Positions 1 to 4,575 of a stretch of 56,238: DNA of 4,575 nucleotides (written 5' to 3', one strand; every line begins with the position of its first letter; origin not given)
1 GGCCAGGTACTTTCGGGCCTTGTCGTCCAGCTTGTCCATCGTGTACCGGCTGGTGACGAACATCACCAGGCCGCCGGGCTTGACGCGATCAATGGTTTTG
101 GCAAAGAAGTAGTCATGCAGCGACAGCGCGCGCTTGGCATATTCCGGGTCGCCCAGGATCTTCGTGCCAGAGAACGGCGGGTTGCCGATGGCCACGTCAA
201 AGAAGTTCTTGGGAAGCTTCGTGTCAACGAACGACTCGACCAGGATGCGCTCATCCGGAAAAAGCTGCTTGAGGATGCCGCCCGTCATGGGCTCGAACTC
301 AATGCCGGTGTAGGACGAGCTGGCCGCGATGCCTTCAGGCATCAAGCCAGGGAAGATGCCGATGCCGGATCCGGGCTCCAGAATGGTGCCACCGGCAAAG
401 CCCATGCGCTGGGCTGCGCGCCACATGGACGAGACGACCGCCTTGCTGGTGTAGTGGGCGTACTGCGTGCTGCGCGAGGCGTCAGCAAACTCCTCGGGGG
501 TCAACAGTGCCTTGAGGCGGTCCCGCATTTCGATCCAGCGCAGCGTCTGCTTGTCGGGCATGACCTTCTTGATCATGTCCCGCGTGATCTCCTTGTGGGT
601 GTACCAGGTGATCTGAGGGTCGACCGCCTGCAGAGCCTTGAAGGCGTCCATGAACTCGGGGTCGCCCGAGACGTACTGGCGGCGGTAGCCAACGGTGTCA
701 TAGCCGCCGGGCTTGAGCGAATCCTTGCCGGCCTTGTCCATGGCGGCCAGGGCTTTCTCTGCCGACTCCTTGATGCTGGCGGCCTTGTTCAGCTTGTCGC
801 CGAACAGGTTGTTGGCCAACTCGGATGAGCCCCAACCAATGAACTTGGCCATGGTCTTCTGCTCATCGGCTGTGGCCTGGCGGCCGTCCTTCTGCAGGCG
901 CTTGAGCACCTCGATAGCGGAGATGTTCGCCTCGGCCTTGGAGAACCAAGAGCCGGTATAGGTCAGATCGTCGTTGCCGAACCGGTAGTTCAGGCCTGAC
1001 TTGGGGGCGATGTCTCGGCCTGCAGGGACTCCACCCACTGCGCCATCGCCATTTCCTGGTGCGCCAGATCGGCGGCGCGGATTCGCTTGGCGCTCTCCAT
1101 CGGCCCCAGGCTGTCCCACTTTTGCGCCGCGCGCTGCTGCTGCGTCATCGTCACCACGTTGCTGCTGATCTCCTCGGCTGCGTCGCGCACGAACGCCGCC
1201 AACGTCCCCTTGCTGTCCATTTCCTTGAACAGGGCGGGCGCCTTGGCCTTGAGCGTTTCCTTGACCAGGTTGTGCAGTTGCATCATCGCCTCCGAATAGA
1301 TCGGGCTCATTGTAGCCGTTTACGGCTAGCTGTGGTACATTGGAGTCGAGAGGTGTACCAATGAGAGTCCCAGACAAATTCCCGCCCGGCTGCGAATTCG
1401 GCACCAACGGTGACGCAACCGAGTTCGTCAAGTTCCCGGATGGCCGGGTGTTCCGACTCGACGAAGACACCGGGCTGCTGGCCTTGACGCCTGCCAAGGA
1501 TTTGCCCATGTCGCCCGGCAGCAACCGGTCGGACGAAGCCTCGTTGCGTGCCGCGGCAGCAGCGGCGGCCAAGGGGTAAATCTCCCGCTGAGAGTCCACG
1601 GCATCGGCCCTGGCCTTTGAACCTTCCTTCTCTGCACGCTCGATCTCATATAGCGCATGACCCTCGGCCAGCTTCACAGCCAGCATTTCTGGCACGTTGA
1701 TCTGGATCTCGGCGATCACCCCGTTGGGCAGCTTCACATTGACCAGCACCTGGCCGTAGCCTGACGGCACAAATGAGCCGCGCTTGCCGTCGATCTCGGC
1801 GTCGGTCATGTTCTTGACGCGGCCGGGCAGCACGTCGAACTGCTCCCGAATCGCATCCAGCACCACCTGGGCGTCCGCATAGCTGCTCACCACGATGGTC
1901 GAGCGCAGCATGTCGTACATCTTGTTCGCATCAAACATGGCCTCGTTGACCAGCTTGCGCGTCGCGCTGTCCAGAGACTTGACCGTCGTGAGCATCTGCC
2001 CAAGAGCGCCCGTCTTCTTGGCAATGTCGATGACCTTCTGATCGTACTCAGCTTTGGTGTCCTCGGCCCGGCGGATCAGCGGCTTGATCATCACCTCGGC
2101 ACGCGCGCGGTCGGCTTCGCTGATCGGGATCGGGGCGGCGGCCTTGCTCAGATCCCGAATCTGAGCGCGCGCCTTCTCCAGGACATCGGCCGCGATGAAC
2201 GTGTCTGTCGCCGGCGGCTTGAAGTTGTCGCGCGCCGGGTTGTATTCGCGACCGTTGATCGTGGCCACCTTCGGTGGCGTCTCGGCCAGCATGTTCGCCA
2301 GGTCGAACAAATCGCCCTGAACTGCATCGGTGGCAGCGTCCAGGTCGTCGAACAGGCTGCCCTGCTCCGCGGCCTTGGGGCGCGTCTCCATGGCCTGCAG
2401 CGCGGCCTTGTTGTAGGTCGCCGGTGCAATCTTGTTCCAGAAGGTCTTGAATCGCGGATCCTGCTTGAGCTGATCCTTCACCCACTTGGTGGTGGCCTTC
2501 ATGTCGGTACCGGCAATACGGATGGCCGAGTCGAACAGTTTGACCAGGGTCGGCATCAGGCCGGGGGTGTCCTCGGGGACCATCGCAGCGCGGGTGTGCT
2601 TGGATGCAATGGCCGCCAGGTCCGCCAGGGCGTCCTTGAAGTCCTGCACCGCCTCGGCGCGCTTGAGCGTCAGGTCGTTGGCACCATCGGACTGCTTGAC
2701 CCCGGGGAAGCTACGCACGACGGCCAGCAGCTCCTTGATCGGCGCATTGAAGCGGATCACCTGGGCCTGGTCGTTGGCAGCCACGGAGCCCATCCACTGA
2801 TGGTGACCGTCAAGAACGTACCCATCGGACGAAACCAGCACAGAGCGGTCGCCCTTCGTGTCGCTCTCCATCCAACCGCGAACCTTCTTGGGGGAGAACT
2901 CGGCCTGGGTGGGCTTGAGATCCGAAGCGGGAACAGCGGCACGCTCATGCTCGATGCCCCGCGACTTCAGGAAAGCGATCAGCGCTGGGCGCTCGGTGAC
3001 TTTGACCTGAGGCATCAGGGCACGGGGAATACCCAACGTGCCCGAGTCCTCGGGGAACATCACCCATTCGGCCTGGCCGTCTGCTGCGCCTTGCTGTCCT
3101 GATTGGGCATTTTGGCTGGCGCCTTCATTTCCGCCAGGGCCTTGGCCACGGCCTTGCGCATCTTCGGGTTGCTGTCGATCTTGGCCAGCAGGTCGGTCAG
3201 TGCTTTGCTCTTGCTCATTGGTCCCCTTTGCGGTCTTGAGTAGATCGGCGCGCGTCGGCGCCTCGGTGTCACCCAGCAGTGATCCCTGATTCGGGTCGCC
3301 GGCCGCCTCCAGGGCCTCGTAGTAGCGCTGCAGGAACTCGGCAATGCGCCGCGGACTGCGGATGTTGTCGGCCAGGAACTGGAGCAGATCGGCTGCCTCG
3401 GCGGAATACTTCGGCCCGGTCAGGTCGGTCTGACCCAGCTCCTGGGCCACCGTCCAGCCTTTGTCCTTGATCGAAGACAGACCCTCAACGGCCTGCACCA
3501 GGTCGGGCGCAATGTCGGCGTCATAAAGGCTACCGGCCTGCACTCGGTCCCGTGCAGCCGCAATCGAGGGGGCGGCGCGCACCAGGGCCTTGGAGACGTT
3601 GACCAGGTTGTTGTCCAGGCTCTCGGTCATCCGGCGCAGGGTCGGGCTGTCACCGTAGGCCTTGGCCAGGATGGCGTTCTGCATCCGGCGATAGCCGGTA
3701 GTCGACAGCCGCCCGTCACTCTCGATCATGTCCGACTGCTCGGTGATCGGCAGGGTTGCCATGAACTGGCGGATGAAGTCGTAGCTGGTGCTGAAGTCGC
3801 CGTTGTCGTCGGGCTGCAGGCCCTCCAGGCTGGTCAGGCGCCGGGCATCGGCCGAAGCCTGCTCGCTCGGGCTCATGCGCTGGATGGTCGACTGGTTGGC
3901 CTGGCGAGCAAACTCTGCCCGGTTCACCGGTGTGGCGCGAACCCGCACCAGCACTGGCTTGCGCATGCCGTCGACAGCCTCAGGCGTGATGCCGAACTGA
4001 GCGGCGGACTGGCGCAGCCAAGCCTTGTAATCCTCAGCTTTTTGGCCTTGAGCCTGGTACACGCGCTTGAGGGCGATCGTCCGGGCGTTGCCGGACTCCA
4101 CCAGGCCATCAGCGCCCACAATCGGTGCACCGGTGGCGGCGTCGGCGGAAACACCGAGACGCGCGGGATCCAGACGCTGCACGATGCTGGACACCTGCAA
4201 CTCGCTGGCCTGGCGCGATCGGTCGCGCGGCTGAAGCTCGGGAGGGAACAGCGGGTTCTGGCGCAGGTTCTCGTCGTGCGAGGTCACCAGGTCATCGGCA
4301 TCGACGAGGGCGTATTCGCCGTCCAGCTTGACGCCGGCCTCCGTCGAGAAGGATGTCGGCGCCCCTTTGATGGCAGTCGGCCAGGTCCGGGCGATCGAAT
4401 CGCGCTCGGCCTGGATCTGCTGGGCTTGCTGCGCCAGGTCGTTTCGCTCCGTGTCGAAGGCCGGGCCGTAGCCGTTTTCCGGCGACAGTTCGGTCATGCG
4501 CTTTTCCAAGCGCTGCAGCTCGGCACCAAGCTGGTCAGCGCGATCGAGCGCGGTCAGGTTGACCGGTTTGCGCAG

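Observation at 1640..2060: RelA/SpoT-like nucleotidyltransferase domain inside the giant protein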

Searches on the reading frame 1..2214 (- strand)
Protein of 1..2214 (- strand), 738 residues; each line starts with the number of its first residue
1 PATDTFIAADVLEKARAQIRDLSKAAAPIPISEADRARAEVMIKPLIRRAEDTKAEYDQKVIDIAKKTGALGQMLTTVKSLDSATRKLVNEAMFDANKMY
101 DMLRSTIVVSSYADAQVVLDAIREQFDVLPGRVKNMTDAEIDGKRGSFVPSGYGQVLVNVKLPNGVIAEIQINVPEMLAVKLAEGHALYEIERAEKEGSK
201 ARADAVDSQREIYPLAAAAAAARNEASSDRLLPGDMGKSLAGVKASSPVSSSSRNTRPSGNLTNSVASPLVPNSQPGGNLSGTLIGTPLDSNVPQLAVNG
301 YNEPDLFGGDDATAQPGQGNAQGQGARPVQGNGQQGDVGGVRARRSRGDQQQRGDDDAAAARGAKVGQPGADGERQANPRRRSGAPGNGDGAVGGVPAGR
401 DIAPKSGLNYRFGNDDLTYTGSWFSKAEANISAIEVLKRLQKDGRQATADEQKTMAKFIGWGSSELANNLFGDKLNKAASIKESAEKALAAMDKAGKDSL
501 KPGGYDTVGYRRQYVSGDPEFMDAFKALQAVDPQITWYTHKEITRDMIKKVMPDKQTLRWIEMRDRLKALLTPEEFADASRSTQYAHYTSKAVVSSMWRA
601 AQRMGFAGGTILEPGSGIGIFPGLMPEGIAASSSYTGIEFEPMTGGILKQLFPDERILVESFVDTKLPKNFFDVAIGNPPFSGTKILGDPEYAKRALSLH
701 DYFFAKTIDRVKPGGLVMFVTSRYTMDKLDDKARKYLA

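Call 49: search_protein_families(library=pfam, proteins=[window:1-2214:-], max_evalue=0.05)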
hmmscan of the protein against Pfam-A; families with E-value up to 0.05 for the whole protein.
window:1-2214:- (738 aa): 2 families
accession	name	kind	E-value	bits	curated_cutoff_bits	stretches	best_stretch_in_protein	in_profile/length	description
PF07669.17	Eco57I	-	9.9e-07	29.4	25.3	1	662-736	65-149/171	Eco57I restriction-modification methylase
PF04607.23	RelA_SpoT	-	9.3e-06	26.3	27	1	78-182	3-99/113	Region found in RelA / SpoT proteins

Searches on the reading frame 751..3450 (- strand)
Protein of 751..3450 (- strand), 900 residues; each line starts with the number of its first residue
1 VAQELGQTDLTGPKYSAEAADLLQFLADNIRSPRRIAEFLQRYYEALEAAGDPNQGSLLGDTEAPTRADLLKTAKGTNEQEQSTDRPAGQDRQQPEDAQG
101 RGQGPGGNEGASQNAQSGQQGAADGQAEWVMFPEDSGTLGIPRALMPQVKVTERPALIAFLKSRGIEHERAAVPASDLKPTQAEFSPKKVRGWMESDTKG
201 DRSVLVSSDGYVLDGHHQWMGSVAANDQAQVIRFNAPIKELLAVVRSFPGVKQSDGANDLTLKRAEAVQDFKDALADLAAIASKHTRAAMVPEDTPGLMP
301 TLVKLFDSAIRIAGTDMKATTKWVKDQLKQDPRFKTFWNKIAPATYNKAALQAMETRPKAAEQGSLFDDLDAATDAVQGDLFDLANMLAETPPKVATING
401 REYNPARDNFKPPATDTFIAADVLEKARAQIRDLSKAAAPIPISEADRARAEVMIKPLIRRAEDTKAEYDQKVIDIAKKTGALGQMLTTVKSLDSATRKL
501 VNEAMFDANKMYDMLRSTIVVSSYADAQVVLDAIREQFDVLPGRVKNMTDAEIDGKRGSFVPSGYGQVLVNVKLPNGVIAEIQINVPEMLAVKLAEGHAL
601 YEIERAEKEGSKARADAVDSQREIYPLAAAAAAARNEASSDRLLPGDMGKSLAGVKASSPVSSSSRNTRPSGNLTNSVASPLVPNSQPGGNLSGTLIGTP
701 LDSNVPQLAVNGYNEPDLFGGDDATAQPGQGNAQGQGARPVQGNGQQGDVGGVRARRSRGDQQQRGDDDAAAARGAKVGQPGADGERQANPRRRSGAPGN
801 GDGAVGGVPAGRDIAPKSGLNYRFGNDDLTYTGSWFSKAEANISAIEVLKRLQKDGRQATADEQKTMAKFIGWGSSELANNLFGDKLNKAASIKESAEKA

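Call 49: search_protein_families(library=pfam, proteins=[window:751-3450:-], max_evalue=0.05)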
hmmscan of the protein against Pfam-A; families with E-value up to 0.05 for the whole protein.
window:751-3450:- (900 aa): 1 family
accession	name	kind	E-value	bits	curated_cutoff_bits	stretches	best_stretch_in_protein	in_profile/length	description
PF04607.23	RelA_SpoT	-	1.2e-05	26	27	1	490-594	3-99/113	Region found in RelA / SpoT proteins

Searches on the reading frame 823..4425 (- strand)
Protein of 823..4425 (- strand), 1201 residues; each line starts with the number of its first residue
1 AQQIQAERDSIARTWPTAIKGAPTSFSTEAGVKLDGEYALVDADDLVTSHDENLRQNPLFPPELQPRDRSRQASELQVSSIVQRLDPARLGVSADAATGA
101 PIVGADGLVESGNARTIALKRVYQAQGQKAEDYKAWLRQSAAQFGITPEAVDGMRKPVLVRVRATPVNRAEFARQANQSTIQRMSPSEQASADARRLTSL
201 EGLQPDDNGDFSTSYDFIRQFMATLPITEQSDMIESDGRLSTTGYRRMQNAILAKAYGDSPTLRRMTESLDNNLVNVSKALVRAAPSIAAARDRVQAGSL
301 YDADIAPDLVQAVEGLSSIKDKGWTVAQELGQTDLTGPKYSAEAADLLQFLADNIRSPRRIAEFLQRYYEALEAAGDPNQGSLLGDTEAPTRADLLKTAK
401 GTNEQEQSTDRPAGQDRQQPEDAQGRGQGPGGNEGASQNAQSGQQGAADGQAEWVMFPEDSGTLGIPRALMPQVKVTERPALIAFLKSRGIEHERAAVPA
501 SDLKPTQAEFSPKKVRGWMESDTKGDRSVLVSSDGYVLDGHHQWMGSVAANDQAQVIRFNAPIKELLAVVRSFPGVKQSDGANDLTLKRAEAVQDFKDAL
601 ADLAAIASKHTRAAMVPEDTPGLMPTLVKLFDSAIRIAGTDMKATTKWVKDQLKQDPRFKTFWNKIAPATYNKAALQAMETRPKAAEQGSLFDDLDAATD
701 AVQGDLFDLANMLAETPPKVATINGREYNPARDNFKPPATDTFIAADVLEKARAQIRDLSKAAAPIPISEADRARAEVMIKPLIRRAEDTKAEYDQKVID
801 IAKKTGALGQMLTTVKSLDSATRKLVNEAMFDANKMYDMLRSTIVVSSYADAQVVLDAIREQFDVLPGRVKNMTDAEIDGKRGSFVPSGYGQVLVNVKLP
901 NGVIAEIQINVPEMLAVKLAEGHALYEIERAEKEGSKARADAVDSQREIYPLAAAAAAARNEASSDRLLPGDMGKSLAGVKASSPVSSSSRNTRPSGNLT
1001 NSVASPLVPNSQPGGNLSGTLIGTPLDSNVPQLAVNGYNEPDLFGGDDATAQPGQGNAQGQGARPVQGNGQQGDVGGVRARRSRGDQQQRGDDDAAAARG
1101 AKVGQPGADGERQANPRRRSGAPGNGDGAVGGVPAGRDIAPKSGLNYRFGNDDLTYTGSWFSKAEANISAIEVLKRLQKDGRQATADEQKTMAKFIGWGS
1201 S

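Call 79: search_dna_similar(query=window:823-4425:-, collection=phages, mode=protein, max_rows=25, max_evalue=0.001)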
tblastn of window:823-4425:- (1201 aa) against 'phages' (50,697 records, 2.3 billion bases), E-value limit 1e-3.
Records with a match: 534; places in all: 537; records where one place covers at least 80% of the query: 0.
Best place of each record, by identity: <60% 534.
By first word of the organism name: Salmonella 164; Vibrio 72; Escherichia 46; Klebsiella 45; Pseudomonas 42; Ralstonia 31; Aeromonas 25; Dickeya 19; Stenotrophomonas 16; Burkholderia 10; and 27 more.
By host as written in the record: - 116; Salmonella enterica 26; Salmonella enterica subsp. enterica serovar Enteritidis PT1 21; Pseudomonas aeruginosa 19; Klebsiella pneumoniae 19; Escherichia coli 14; Salmonella enterica subsp. enterica serovar Typhimurium 14; Stenotrophomonas maltophilia 12; and 152 more.
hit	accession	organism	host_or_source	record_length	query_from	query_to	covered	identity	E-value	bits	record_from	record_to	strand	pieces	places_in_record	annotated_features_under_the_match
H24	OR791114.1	Pseudoalteromonas phage vB_PalP_Y7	Pseudoalteromonas sp. Y7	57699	37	1201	35%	35.8%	7e-50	262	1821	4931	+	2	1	DarB-like antirestriction protein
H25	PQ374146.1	Acinetobacter phage TPWB-05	Acinetobacter sp.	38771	31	387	30%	40.9%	4e-64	246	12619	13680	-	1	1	hypothetical protein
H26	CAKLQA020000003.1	Acinetobacter phage MD-2021a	not known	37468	31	387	30%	39.0%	8e-63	242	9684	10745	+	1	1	phage protein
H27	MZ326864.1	Alcaligenes phage Piluca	Alcaligenes faecalis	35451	31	387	30%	39.0%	8e-63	242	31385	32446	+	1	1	tail protein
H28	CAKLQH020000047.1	Acinetobacter phage MD-2021a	not known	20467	31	387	30%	38.7%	6e-61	236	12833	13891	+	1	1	phage protein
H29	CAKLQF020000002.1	Acinetobacter phage MD-2021a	not known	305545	31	387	30%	38.7%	7e-61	236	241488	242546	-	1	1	phage protein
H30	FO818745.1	Escherichia phage RCS47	Escherichia coli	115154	21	386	30%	37.1%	1e-44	183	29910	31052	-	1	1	conserved protein of unknown function, DdrB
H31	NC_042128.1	Escherichia phage RCS47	Escherichia coli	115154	21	386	30%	37.1%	1e-44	183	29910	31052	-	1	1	conserved protein of unknown function, DdrB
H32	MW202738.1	Caudoviricetes sp.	Manatee Spring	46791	16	396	32%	34.9%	1e-53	213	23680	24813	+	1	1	crystallin beta/gamma motif-containing protein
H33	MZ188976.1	Cronobacter phage JK004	Cronobacter sakazakii ATCC 29544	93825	28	408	32%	34.6%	1e-44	184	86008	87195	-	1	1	hypothetical protein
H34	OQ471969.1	Acinetobacter phage vB_AbaM_ABMM1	Acinetobacter baumannii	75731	19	400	32%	34.3%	2e-45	186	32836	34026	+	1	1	hypothetical protein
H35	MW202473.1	Caudoviricetes sp.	Manatee Spring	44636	32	396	30%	35.1%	1e-48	196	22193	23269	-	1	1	crystallin beta/gamma motif-containing protein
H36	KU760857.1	Salmonella phage SJ46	Salmonella enterica subsp. enterica ...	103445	21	386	30%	34.9%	8e-45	184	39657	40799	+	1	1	hypothetical protein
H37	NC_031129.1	Salmonella phage SJ46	Salmonella enterica subsp. enterica ...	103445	21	386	30%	34.9%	8e-45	184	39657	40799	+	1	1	hypothetical protein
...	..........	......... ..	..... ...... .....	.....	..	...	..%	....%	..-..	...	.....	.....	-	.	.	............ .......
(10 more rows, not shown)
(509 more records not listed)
